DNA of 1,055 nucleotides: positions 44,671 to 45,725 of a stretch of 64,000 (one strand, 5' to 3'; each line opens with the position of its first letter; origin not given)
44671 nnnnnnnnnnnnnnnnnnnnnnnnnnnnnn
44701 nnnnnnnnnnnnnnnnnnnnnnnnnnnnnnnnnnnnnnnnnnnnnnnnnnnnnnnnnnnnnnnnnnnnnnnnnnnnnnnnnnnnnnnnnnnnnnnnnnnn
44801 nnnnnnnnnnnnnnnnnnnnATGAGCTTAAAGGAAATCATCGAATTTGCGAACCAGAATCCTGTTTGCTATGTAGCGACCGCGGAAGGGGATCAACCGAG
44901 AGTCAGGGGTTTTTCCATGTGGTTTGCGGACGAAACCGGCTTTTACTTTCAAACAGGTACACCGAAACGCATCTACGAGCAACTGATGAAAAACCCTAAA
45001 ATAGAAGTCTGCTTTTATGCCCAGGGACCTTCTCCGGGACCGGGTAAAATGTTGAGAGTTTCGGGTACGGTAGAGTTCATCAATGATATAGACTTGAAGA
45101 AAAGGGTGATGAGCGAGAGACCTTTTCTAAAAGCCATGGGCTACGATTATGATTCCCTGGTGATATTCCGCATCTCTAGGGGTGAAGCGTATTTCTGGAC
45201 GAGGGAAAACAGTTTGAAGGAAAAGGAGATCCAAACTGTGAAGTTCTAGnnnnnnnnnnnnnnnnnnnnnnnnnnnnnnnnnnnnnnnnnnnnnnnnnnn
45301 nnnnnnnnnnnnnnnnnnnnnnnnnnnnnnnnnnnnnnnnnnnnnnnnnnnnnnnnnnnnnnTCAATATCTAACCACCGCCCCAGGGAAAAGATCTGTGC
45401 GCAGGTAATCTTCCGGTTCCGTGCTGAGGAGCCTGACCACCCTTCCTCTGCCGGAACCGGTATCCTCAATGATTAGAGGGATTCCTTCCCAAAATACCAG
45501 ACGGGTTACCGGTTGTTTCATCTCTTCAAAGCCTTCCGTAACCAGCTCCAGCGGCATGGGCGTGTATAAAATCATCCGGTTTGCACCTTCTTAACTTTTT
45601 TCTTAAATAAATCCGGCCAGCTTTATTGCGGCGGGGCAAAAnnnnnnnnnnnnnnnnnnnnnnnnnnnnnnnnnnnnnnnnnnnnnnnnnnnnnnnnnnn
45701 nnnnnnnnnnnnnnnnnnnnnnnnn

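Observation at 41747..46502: Partial direct duplication of the sporulation module ylzJ-tepA brackets a 3-kb junk/accessory insert and shows a gene-conversion-like identity gradient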

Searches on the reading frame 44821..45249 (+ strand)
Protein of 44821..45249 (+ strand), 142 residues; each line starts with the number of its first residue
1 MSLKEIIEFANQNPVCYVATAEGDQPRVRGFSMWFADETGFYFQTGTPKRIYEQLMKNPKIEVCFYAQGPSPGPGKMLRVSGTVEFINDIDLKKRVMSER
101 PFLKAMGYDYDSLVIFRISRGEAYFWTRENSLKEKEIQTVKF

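Call 9: search_protein_families(library=pfam, proteins=[window:44821-45249:+], max_evalue=0.01)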
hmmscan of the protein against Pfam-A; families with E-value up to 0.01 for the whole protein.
window:44821-45249:+ (142 aa): 3 families
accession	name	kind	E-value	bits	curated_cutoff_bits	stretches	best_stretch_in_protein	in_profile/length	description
PF01243.27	PNPOx_N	-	9.3e-14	52.3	28.1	1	4-97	3-89/120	Pyridoxamine 5'-phosphate oxidase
PF12900.13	Pyridox_ox_2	-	4.8e-05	23.8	27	1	4-66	3-63/140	Pyridoxamine 5'-phosphate oxidase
PF16242.11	Pyrid_ox_like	-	0.0025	17.8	28.8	1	4-133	4-132/149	Pyridoxamine 5'-phosphate oxidase like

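Call 23: find_homologous_proteins(query=window:44821-45249:+, max_evalue=1e-20)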
Query window:44821-45249:+ (142 aa): 480 proteins with E <= 1e-20 among 621 candidates; the best 120 are listed.
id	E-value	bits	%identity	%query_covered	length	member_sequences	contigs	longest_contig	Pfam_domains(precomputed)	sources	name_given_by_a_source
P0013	1.8e-91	321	100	100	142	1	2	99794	PF01243.28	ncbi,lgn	ncbi:MAG: pyridoxamine 5'-phosphate oxidase family protein [Bacillota bacterium]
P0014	5.1e-82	291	91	100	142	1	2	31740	PF01243.28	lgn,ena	-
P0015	2.3e-61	224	67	100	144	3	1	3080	PF01243.28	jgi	-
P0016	1.1e-55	205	64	100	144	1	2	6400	PF01243.28,PF16242.12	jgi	-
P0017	1.2e-55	205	65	100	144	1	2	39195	PF01243.28,PF16242.12,PF12900.14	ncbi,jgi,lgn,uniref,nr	ncbi:pyridoxamine 5'-phosphate oxidase family protein [Pelotomaculum sp. PtaB.Bin117]|uniref:pyridox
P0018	1.3e-54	202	61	100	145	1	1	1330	PF01243.28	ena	-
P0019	4.8e-54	200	63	100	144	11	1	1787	PF01243.28,PF16242.12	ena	-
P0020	8.5e-53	196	60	100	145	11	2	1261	PF01243.28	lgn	-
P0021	9.1e-53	196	60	100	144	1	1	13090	PF01243.28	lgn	-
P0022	1.1e-52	196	59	100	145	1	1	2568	PF01243.28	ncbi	-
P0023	1.5e-52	195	60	100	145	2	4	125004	PF01243.28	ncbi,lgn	-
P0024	3.6e-52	194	60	100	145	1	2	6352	PF01243.28,PF16242.12,PF12900.14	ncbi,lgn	-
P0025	5.0e-52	194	61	100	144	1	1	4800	PF01243.28,PF16242.12,PF12900.14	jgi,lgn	-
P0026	1.3e-51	192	59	100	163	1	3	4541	PF01243.28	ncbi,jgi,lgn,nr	ncbi:MAG: pyridoxamine 5'-phosphate oxidase [Chloroflexi bacterium]|nr:pyridoxamine 5'-phosphate oxi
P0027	1.5e-51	192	56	100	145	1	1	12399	PF01243.28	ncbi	-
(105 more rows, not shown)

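Call 24: find_encoding_contigs(protein=P0014, flank=10000, max_places=4)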
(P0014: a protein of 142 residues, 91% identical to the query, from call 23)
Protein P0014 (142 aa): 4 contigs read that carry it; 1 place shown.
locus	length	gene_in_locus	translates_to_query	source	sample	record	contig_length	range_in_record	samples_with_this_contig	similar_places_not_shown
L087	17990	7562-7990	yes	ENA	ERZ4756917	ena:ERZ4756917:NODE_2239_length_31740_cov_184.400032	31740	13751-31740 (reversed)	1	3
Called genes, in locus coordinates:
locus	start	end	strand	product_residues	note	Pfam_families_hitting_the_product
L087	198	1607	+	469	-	PF08545:ACP_syn_III (weak), PF08541:ACP_syn_III_C (weak), PF12172:zf-ChsH2 (weak), PF01796:OB_ChsH2_C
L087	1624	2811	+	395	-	PF00108:Thiolase_N, PF22691:Thiolase_C_1, PF02803:Thiolase_C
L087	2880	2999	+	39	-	-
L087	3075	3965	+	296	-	PF01210:NAD_Gly3P_dh_N (weak), PF02737:3HCDH_N, PF03721:UDPG_MGDP_dh_N, PF00725:3HCDH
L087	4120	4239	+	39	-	-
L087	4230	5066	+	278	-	PF00501:AMP-binding, PF13193:AMP-binding_C (weak)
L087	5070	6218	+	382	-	PF02771:Acyl-CoA_dh_N, PF02770:Acyl-CoA_dh_M, PF00441:Acyl-CoA_dh_1, PF22924:ACOX_C_alpha1 (faint), PF08028:Acyl-CoA_dh_2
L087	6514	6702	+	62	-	PF01361:Tautomerase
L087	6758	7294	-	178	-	PF14512:TM1586_NiRdase (faint), PF00881:Nitroreductase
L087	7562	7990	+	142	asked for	PF01243:PNPOx_N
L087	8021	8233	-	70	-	PF14035:YlzJ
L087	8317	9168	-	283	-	PF00574:CLP_protease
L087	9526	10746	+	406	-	PF13439:Glyco_transf_4, PF13579:Glyco_trans_4_4, PF20706:GT4-conflict (weak), PF00534:Glycos_transf_1, PF13692:Glyco_trans_1_4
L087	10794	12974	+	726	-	PF14742:GDE_N_bis, PF06202:GDE_C (faint), PF22422:MGH1-like_GH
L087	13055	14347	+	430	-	PF00275:EPSP_synthase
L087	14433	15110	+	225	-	PF02224:Cytidylate_kin, PF13189:Cytidylate_kin2, PF13238:AAA_18, PF13207:AAA_17 (weak)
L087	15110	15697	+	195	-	PF01553:Acyltransferase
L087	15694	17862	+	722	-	PF02401:LYTB, PF21710:Spt6_S1 (faint), PF00575:S1, PF13509:S1_2 (faint), PF00575:S1, PF23459:S1_RRP5 (weak), PF00575:S1, PF23459:S1_RRP5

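Call 25: find_encoding_contigs(protein=P0013, flank=10000, max_places=4)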
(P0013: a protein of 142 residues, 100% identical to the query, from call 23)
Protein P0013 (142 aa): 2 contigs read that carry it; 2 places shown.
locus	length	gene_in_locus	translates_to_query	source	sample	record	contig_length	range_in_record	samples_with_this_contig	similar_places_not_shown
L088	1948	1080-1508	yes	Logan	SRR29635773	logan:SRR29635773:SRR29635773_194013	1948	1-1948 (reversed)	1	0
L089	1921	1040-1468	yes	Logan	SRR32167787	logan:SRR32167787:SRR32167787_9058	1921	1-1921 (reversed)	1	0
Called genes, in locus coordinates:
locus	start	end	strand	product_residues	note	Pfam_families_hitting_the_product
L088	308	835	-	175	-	PF14512:TM1586_NiRdase (faint), PF00881:Nitroreductase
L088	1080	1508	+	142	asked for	PF01243:PNPOx_N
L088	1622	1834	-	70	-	PF14035:YlzJ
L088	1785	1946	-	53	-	?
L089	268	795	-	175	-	PF14512:TM1586_NiRdase (faint), PF00881:Nitroreductase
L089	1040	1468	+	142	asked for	PF01243:PNPOx_N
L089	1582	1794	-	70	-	PF14035:YlzJ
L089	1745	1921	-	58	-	?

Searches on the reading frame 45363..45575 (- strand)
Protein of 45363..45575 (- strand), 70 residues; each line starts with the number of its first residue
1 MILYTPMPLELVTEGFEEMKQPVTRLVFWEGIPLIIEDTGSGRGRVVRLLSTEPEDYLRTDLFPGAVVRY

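Call 9: search_protein_families(library=pfam, proteins=[window:45363-45575:-], max_evalue=0.01)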
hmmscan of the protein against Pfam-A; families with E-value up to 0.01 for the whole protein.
window:45363-45575:- (70 aa): 1 family
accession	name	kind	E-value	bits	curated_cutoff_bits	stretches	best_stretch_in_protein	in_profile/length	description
PF14035.11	YlzJ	-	1.5e-20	73.7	27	1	3-67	1-64/65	YlzJ-like protein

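Call 16: find_homologous_proteins(query=window:45363-45575:-, max_evalue=1e-8)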
Query window:45363-45575:- (70 aa): 12 proteins with E <= 1e-8 among 12 candidates.
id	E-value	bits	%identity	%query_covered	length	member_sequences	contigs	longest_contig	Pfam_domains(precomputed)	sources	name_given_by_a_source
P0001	5.0e-39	149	100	100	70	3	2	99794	PF14035.12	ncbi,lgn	ncbi:MAG: YlzJ-like family protein [Bacillota bacterium]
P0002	9.6e-27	110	71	100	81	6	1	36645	PF14035.12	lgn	-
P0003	1.5e-26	109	71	100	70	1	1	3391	PF14035.12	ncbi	ncbi:MAG: YlzJ-like family protein [Desulfotomaculales bacterium]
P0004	7.3e-26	107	73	100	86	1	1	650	PF14035.12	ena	-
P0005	8.7e-26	107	73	100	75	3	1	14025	PF14035.12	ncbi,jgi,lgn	-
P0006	1.2e-24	103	73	100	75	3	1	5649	PF14035.12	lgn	-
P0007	1.8e-24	103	77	94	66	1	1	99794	PF14035.12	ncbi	ncbi:MAG: YlzJ-like family protein [Bacillota bacterium]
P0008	9.7e-23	97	69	100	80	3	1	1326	PF14035.12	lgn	-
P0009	1.7e-18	84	57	100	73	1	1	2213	PF14035.12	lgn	-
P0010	1.8e-18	84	61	100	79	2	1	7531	PF14035.12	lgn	-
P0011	1.7e-17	80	54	97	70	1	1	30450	PF14035.12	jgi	-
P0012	2.5e-15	74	54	100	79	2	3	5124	PF14035.12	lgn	-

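Call 17: find_encoding_contigs(protein=P0001, flank=8000, max_places=6)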
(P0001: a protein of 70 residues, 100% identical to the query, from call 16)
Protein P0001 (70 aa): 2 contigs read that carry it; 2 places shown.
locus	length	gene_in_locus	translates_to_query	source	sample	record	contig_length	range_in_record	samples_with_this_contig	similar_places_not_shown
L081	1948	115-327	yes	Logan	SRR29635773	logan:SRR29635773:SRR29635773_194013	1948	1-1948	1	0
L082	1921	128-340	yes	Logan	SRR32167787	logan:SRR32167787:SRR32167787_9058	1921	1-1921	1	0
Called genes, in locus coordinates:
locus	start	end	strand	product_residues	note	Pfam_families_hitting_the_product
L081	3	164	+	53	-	?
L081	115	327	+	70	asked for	PF14035:YlzJ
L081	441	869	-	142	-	PF01243:PNPOx_N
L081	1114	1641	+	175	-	PF14512:TM1586_NiRdase (faint), PF00881:Nitroreductase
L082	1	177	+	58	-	?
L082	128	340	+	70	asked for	PF14035:YlzJ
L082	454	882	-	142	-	PF01243:PNPOx_N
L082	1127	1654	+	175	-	PF14512:TM1586_NiRdase (faint), PF00881:Nitroreductase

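Call 18: find_encoding_contigs(protein=P0002, flank=8000, max_places=4)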
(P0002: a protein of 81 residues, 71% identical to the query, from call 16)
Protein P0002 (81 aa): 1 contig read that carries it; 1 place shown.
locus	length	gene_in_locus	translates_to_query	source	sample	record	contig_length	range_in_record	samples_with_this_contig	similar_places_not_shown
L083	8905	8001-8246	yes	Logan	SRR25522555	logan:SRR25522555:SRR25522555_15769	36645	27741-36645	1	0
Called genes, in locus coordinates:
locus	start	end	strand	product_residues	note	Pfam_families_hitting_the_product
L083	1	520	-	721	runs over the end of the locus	PF02401:LYTB, PF17092:PCB_OB (faint), PF21710:Spt6_S1 (faint), PF00575:S1, PF00575:S1, PF23459:S1_RRP5 (weak), PF00575:S1, PF23459:S1_RRP5, +1 more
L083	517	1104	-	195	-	PF01553:Acyltransferase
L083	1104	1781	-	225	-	PF02224:Cytidylate_kin, PF13189:Cytidylate_kin2, PF13238:AAA_18, PF01202:SKI (faint), PF13207:AAA_17 (weak)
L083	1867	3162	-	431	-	PF00275:EPSP_synthase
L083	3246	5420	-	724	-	PF14742:GDE_N_bis, PF06202:GDE_C (weak), PF22422:MGH1-like_GH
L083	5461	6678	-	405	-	PF13439:Glyco_transf_4, PF13579:Glyco_trans_4_4, PF20706:GT4-conflict, PF00534:Glycos_transf_1, PF13692:Glyco_trans_1_4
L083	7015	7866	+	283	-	PF00574:CLP_protease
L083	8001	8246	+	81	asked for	PF14035:YlzJ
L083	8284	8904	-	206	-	?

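Call 19: find_encoding_contigs(protein=P0005, flank=8000, max_places=4)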
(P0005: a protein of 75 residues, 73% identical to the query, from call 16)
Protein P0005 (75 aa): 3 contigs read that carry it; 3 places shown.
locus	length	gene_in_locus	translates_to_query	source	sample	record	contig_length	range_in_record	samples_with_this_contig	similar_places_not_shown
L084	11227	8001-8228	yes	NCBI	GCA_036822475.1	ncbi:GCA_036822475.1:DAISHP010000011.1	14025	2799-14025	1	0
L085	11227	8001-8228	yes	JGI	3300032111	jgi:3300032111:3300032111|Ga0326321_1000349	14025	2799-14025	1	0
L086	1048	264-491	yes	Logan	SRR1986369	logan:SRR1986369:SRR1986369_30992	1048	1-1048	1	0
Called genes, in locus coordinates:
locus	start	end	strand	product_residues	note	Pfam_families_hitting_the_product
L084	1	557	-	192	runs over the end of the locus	PF01553:Acyltransferase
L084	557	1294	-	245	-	PF02224:Cytidylate_kin, PF13189:Cytidylate_kin2 (weak), PF13238:AAA_18 (weak), PF13207:AAA_17 (weak), PF02224:Cytidylate_kin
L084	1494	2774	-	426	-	PF00275:EPSP_synthase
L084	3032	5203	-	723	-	PF14742:GDE_N_bis, PF06202:GDE_C, PF22422:MGH1-like_GH, PF12899:Glyco_hydro_100 (faint)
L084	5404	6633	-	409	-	PF13439:Glyco_transf_4, PF13579:Glyco_trans_4_4, PF20706:GT4-conflict, PF00534:Glycos_transf_1, PF13692:Glyco_trans_1_4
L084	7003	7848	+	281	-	PF00574:CLP_protease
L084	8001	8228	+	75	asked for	PF14035:YlzJ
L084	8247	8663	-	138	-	PF02152:FolB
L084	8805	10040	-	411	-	PF00809:Pterin_bind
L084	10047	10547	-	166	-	PF02001:DUF134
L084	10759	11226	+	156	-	?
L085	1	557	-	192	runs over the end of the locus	PF01553:Acyltransferase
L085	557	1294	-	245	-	PF02224:Cytidylate_kin, PF13189:Cytidylate_kin2 (weak), PF13238:AAA_18 (weak), PF13207:AAA_17 (weak), PF02224:Cytidylate_kin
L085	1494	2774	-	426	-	PF00275:EPSP_synthase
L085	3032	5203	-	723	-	PF14742:GDE_N_bis, PF06202:GDE_C, PF22422:MGH1-like_GH, PF12899:Glyco_hydro_100 (faint)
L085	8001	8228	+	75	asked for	PF14035:YlzJ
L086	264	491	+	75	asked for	PF14035:YlzJ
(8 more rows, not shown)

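Call 33: search_protein_families(library=ncbifam, proteins=[window:45363-45575:-], max_evalue=0.1)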
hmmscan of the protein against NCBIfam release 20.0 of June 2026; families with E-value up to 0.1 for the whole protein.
window:45363-45575:- (70 aa): 0 families

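Call 62: find_encoding_contigs(protein=P0007, flank=3000, max_places=5)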
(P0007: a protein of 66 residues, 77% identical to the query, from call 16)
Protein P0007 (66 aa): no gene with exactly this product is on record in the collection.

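Call 63: find_encoding_contigs(protein=P0003, flank=6000, max_places=3)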
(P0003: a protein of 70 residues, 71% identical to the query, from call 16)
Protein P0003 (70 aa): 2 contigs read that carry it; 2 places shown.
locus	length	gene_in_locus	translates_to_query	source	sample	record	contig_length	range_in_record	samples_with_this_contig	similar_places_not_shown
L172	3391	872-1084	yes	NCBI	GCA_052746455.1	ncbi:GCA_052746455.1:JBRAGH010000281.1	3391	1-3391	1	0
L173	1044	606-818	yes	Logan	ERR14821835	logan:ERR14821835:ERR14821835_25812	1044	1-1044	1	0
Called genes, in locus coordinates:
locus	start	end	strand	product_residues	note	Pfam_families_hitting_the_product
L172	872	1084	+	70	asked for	PF14035:YlzJ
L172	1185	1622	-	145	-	PF11969:DcpS_C, PF01230:HIT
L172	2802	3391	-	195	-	PF00753:Lactamase_B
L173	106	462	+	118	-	PF00574:CLP_protease (weak)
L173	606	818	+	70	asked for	PF14035:YlzJ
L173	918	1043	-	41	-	?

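Call 64: find_encoding_contigs(protein=P0006, flank=6000, max_places=3)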
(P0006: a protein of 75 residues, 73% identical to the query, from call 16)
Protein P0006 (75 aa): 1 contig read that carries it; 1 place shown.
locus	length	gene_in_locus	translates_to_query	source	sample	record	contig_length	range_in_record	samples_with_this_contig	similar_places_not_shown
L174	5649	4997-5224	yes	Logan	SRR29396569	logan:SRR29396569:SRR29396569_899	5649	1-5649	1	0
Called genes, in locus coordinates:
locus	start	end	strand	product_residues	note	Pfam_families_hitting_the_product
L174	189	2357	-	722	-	PF14742:GDE_N_bis, PF22422:MGH1-like_GH, PF06202:GDE_C, PF17389:Bac_rhamnosid6H (weak), PF12899:Glyco_hydro_100 (faint)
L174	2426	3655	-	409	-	PF13439:Glyco_transf_4, PF13579:Glyco_trans_4_4, PF20706:GT4-conflict, PF00534:Glycos_transf_1, PF13692:Glyco_trans_1_4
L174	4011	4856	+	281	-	PF00574:CLP_protease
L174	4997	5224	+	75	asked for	PF14035:YlzJ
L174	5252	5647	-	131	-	?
